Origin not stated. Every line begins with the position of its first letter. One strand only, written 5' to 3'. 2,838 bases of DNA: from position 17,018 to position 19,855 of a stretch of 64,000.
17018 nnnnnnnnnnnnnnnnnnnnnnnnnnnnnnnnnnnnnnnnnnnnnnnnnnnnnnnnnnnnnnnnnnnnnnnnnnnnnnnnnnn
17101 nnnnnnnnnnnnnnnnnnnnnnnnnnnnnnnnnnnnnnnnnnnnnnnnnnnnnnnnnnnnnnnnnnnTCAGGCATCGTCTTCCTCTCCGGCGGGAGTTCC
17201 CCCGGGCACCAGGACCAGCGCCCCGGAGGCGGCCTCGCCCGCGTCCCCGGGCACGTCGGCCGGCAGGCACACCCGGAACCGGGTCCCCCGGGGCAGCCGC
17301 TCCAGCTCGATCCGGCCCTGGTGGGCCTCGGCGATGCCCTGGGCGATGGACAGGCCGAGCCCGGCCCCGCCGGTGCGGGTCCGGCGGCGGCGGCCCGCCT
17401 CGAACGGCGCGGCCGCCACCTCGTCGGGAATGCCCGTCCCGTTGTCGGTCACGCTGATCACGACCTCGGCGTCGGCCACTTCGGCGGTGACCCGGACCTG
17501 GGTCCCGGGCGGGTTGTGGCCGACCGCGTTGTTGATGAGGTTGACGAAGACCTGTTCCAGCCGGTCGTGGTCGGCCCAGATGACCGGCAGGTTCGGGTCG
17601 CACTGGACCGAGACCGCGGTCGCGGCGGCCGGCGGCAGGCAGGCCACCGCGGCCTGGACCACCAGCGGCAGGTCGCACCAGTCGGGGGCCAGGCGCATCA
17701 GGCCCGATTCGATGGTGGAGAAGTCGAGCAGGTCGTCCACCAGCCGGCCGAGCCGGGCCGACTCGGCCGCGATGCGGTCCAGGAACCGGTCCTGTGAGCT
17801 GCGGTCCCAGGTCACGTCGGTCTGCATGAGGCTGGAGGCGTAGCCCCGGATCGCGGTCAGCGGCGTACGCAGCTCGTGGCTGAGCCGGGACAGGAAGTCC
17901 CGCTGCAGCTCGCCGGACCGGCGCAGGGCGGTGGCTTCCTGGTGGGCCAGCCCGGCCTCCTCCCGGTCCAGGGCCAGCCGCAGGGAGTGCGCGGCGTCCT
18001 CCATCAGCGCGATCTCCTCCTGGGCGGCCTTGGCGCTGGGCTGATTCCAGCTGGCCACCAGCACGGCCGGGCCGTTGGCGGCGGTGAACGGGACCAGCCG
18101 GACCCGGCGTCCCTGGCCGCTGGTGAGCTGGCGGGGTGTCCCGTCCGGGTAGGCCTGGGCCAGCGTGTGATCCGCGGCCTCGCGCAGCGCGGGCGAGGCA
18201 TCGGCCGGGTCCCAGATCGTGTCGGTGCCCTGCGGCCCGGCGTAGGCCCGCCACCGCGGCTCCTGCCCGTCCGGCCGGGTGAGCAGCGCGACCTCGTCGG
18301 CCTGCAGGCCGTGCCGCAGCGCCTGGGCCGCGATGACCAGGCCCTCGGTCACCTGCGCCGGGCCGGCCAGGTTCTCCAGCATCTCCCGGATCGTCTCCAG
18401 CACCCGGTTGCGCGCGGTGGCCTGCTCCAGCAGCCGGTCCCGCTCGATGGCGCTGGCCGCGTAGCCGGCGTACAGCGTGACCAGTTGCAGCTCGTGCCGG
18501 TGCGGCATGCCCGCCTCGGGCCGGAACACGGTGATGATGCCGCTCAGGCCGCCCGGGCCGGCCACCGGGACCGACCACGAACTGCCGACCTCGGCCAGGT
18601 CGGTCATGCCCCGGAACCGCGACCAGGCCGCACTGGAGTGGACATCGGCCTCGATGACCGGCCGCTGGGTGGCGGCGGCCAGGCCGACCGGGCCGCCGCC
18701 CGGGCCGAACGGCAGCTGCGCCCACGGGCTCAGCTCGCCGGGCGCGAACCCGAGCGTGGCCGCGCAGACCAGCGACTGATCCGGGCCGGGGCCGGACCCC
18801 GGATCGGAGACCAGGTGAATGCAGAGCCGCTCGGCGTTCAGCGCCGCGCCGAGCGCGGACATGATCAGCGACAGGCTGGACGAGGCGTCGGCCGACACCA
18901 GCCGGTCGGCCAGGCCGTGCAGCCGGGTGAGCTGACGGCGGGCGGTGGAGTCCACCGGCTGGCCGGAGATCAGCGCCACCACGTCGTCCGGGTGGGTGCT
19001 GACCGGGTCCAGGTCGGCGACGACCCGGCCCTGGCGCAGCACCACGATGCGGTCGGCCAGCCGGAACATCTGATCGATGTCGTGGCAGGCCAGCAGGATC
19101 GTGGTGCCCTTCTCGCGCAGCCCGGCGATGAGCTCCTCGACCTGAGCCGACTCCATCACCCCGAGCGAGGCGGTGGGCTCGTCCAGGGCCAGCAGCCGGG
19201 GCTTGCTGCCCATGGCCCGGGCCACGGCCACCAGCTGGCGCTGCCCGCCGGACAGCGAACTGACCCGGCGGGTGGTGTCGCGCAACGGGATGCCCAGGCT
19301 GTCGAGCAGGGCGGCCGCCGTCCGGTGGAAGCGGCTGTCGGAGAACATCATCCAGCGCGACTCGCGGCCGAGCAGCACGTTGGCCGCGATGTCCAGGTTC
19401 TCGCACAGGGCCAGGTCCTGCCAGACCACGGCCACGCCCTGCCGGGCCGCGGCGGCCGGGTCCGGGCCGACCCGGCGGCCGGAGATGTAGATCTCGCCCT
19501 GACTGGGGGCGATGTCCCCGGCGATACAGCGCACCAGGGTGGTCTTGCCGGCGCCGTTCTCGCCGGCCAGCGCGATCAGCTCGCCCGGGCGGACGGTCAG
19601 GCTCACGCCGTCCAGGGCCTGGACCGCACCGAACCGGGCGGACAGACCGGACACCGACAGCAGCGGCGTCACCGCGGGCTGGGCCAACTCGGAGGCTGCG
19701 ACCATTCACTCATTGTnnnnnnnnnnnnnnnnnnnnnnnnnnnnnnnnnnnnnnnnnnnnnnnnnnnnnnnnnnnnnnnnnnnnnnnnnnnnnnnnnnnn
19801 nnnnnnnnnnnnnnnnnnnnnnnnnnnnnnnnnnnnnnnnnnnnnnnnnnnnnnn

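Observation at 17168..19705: Histidine kinase whose sensor region is a complete ABC-transporter ATPase domain (NBD-GAF-GAF-HisKA-HATPase)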

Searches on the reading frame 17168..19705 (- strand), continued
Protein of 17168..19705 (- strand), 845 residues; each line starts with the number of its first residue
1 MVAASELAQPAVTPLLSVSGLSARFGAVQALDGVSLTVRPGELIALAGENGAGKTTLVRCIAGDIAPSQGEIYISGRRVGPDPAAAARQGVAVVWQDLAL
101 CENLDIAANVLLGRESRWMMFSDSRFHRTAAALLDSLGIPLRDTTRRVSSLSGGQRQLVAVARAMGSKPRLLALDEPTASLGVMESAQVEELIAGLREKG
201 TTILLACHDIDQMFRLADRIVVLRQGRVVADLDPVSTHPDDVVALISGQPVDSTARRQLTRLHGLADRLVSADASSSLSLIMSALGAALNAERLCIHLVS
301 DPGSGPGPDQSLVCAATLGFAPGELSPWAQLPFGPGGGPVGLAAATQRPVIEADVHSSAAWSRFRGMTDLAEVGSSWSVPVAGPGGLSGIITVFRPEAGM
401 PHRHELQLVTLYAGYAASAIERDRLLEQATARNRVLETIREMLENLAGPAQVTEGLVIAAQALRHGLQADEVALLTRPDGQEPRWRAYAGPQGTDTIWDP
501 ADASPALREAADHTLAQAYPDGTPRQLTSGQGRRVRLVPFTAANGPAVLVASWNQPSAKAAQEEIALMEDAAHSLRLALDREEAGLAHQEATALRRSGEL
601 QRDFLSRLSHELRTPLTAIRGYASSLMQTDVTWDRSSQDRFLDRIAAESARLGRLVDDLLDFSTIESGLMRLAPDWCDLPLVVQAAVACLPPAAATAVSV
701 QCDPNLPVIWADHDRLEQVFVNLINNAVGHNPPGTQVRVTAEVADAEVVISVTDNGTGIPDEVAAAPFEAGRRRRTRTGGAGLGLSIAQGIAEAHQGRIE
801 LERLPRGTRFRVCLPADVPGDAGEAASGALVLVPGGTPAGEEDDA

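Call 52: find_encoding_contigs(protein=P0327, flank=8000, max_places=2)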
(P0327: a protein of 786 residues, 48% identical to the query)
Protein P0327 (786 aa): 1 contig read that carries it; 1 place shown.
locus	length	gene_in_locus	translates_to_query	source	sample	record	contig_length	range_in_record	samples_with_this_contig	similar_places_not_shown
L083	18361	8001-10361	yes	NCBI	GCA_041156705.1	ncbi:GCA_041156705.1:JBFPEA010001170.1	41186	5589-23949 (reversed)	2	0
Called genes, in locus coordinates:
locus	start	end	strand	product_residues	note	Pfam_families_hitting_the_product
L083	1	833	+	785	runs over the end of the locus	PF00884:Sulfatase, PF16347:SGSH_C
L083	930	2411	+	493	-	PF00890:FAD_binding_2, PF01266:DAO, PF12831:FAD_oxidored (weak)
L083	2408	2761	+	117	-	PF03992:ABM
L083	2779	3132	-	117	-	PF00392:GntR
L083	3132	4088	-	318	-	PF07853:DUF1648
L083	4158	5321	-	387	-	PF04909:Amidohydro_2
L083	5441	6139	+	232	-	PF01841:Transglut_core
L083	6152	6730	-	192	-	PF00440:TetR_N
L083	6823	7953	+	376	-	PF04235:DUF418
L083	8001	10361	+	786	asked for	PF00005:ABC_tran, PF13304:AAA_21 (faint), PF13581:HATPase_c_2 (faint), PF00512:HisKA, PF02518:HATPase_c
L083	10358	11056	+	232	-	PF00072:Response_reg, PF00486:Trans_reg_C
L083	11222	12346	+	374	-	PF13407:Peripla_BP_4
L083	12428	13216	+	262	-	PF00005:ABC_tran, PF02463:SMC_N (faint), PF13304:AAA_21 (faint)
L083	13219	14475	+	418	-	PF02653:BPD_transp_2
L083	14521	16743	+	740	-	PF19471:DUF6008, PF01839:FG-GAP (faint), PF13517:FG-GAP_3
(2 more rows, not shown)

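Call 53: find_encoding_contigs(protein=P0387, flank=8000, max_places=2)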
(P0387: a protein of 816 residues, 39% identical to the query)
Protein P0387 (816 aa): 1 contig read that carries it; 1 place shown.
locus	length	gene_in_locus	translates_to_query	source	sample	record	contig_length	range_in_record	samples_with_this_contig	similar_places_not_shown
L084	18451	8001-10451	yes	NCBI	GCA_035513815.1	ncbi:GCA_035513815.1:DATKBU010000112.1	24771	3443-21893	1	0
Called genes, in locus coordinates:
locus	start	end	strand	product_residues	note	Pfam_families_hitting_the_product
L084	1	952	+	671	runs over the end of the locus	PF13185:GAF_2 (faint), PF13492:GAF_3 (weak), PF07730:HisKA_3, PF02518:HATPase_c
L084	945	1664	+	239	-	PF00072:Response_reg, PF00196:GerE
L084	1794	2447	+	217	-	PF00326:Peptidase_S9 (faint), PF01738:DLH (weak), PF12146:Hydrolase_4 (faint), PF20408:Abhydrolase_11 (weak), PF12697:Abhydrolase_6 (faint)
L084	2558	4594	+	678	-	PF00171:Aldedh, PF01575:MaoC_dehydratas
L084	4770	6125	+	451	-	PF01547:SBP_bac_1, PF13416:SBP_bac_8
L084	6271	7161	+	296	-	PF00528:BPD_transp_1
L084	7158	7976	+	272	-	PF00528:BPD_transp_1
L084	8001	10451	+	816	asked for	PF00005:ABC_tran, PF02463:SMC_N (faint), PF13304:AAA_21 (faint), PF13604:AAA_30 (faint), PF01590:GAF, PF13185:GAF_2, PF00512:HisKA, PF02518:HATPase_c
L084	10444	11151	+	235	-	PF00072:Response_reg, PF00486:Trans_reg_C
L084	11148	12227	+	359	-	PF13407:Peripla_BP_4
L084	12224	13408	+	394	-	PF02653:BPD_transp_2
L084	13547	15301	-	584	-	PF00890:FAD_binding_2, PF01266:DAO (weak), PF03486:HI0933_like (faint), PF07992:Pyr_redox_2 (faint), PF02910:Succ_DH_flav_C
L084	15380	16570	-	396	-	PF01047:MarR (weak), PF01978:TrmB (weak), PF09339:HTH_IclR (weak), PF12802:MarR_2, PF12840:HTH_20 (weak), PF13412:HTH_24, PF00480:ROK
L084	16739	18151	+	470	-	-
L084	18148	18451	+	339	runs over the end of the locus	PF00528:BPD_transp_1 (weak)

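Call 54: find_encoding_contigs(protein=P0157, flank=8000, max_places=2)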
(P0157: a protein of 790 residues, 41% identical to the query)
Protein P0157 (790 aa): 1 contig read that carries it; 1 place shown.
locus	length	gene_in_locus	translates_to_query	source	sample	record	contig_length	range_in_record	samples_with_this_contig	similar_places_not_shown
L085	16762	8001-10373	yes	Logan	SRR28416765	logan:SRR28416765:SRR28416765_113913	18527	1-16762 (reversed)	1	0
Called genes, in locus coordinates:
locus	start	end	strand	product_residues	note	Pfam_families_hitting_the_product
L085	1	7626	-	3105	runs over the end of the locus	PF03534:SpvB, PF01839:FG-GAP (faint), PF12256:TcdB_toxin_midN, PF05593:RHS_repeat, PF25023:TEN_YD-shell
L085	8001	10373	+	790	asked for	PF00005:ABC_tran, PF13304:AAA_21 (faint), PF00512:HisKA, PF02518:HATPase_c, PF13581:HATPase_c_2 (weak)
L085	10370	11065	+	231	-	PF00072:Response_reg, PF00486:Trans_reg_C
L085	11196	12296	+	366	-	PF13407:Peripla_BP_4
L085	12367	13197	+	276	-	PF02463:SMC_N (weak), PF00005:ABC_tran, PF13304:AAA_21 (faint)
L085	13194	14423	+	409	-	PF02653:BPD_transp_2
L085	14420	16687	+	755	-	PF19471:DUF6008, PF01839:FG-GAP (faint), PF13517:FG-GAP_3, PF07593:UnbV_ASPIC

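Call 56: find_related_loci(query=P0387, collection=metagenome_contigs, flank=7000)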
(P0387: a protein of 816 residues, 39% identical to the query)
Query P0387 (816 aa) in metagenome_contigs; peptide patterns used: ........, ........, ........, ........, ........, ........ (x = any residue, [..] = any of these).
122 stretches matched a pattern; 7 encode a relative of the query (tblastn E <= 1e-3); 7 distinct loci.
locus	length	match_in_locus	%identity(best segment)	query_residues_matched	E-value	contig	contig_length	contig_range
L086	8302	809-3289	53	2-811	0e+0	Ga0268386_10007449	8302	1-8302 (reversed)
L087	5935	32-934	59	508-803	3e-84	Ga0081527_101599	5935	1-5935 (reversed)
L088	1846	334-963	31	8-220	5e-21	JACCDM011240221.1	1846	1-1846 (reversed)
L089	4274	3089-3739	29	3-223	4e-15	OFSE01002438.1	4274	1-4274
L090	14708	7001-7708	30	1-225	2e-13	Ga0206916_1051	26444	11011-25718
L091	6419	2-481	36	77-236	6e-12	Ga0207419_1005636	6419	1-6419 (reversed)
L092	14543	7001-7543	24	25-218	2e-8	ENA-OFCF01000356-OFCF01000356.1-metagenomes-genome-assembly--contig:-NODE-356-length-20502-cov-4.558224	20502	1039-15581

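Call 70: find_encoding_contigs(protein=P0363, flank=6000, max_places=1)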
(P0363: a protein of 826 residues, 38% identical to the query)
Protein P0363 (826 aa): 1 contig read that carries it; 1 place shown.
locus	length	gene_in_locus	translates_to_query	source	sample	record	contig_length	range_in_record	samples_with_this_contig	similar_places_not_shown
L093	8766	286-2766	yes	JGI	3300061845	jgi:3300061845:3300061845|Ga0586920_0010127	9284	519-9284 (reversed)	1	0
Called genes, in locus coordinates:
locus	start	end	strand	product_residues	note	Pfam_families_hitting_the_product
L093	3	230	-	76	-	?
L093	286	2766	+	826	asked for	PF00005:ABC_tran, PF01590:GAF (weak), PF13185:GAF_2, PF00512:HisKA, PF02518:HATPase_c, PF13581:HATPase_c_2 (faint)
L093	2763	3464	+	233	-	PF00072:Response_reg, PF00486:Trans_reg_C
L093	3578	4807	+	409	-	PF13407:Peripla_BP_4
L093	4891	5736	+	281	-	PF00005:ABC_tran, PF02463:SMC_N (faint), PF13304:AAA_21 (faint)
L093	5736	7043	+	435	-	PF02653:BPD_transp_2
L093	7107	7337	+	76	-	PF07311:Dodecin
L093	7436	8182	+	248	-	PF00005:ABC_tran, PF13304:AAA_21 (weak)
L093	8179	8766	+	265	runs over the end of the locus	PF01061:ABC2_membrane, PF12698:ABC2_membrane_3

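Call 71: find_encoding_contigs(protein=P0394, flank=6000, max_places=1)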
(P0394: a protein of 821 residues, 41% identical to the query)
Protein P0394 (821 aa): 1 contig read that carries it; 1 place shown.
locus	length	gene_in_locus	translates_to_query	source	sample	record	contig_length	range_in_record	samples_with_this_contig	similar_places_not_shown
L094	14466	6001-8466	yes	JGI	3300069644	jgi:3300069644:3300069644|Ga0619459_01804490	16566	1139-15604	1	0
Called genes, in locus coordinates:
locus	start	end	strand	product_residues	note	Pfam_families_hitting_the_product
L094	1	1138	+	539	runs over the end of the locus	PF00083:Sugar_tr (weak), PF07690:MFS_1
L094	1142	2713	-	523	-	PF04185:Phosphoesterase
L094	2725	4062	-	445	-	PF00149:Metallophos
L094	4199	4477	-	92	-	-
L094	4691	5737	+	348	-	PF19328:DAP_DH_C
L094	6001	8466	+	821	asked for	PF00005:ABC_tran, PF02463:SMC_N (faint), PF13304:AAA_21 (faint), PF01590:GAF (weak), PF13185:GAF_2, PF13492:GAF_3 (faint), PF00512:HisKA, PF02518:HATPase_c, +1 more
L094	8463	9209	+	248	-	PF00072:Response_reg, PF00486:Trans_reg_C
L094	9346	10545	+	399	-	PF13407:Peripla_BP_4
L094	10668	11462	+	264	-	PF00005:ABC_tran, PF13304:AAA_21 (faint)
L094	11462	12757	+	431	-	PF02653:BPD_transp_2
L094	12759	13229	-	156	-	PF13577:SnoaL_4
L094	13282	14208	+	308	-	PF12728:HTH_17, PF02607:B12-binding_2, PF02310:B12-binding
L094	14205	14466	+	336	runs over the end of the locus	PF00106:adh_short, PF01370:Epimerase, PF08659:KR, PF13561:adh_short_C2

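Call 72: find_encoding_contigs(protein=P0370, flank=6000, max_places=1)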
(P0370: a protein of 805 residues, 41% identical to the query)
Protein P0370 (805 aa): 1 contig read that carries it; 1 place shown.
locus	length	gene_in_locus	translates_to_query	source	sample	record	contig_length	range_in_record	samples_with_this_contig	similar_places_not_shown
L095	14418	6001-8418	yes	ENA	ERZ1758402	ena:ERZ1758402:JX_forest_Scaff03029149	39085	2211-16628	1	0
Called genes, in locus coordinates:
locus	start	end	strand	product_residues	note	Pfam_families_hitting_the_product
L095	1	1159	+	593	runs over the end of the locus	PF07690:MFS_1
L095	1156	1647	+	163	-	PF00376:MerR, PF13411:MerR_1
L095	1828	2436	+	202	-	PF06736:TMEM175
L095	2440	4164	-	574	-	PF07969:Amidohydro_3, PF01979:Amidohydro_1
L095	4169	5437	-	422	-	PF04909:Amidohydro_2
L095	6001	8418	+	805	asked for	PF00005:ABC_tran, PF13304:AAA_21 (faint), PF01590:GAF, PF13185:GAF_2, PF00512:HisKA, PF02518:HATPase_c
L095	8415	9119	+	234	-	PF00072:Response_reg, PF00486:Trans_reg_C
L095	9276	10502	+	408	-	PF13407:Peripla_BP_4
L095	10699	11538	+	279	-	PF02463:SMC_N (faint), PF00005:ABC_tran, PF13304:AAA_21 (faint)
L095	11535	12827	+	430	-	PF02653:BPD_transp_2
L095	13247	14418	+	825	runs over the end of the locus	PF01569:PAP2, PF03706:LPG_synthase_TM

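Call 73: find_encoding_contigs(protein=P0380, flank=6000, max_places=1)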
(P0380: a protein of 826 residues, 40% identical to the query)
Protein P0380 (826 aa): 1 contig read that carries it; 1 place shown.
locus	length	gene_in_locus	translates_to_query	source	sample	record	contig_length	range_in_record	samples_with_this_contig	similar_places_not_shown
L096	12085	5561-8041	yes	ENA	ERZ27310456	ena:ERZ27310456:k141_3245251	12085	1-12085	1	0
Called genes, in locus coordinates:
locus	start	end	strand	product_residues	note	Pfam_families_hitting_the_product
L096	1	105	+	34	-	?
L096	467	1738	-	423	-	PF02771:Acyl-CoA_dh_N (weak), PF02770:Acyl-CoA_dh_M, PF00441:Acyl-CoA_dh_1, PF08028:Acyl-CoA_dh_2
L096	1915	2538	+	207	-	PF06736:TMEM175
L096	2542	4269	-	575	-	PF07969:Amidohydro_3, PF01979:Amidohydro_1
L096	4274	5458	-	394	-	PF04909:Amidohydro_2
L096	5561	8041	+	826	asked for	PF00005:ABC_tran, PF13304:AAA_21 (faint), PF01590:GAF, PF13185:GAF_2, PF00512:HisKA, PF02518:HATPase_c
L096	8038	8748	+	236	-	PF00072:Response_reg, PF00486:Trans_reg_C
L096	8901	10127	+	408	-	PF13407:Peripla_BP_4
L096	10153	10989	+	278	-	PF00005:ABC_tran, PF13304:AAA_21 (faint)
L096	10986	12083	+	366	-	?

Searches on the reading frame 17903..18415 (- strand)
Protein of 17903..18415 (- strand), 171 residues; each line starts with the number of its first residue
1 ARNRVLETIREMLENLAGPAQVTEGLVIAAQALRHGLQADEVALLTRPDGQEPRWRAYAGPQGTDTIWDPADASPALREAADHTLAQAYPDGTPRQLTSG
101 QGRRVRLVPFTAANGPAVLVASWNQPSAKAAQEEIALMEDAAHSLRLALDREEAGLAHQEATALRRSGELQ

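Call 62: search_protein_families(library=pfam, proteins=[window:17903-18415:-], max_evalue=10)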
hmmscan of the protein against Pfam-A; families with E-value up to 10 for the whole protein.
window:17903-18415:- (171 aa): 0 families

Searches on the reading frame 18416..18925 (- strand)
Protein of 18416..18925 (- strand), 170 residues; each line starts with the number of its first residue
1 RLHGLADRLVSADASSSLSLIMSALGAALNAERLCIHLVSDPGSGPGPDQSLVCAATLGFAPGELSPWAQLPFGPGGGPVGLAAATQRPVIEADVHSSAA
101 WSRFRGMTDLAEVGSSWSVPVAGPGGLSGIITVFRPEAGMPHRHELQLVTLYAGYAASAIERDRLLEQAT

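Call 62: search_protein_families(library=pfam, proteins=[window:18416-18925:-], max_evalue=10)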
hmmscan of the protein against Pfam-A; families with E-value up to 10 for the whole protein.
window:18416-18925:- (170 aa): 4 families
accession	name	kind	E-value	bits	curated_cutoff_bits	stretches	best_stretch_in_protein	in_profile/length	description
PF13185.12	GAF_2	-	3.4e-10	40.7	28.6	1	18-161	8-136/136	GAF domain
PF01590.32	GAF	-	8.2e-09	36.5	22.4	1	17-160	5-133/133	GAF domain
PF13492.12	GAF_3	-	0.027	15.3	27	1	84-162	61-129/129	GAF domain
PF03472.21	Autoind_bind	-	0.045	13.7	23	1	101-152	84-144/149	Autoinducer binding domain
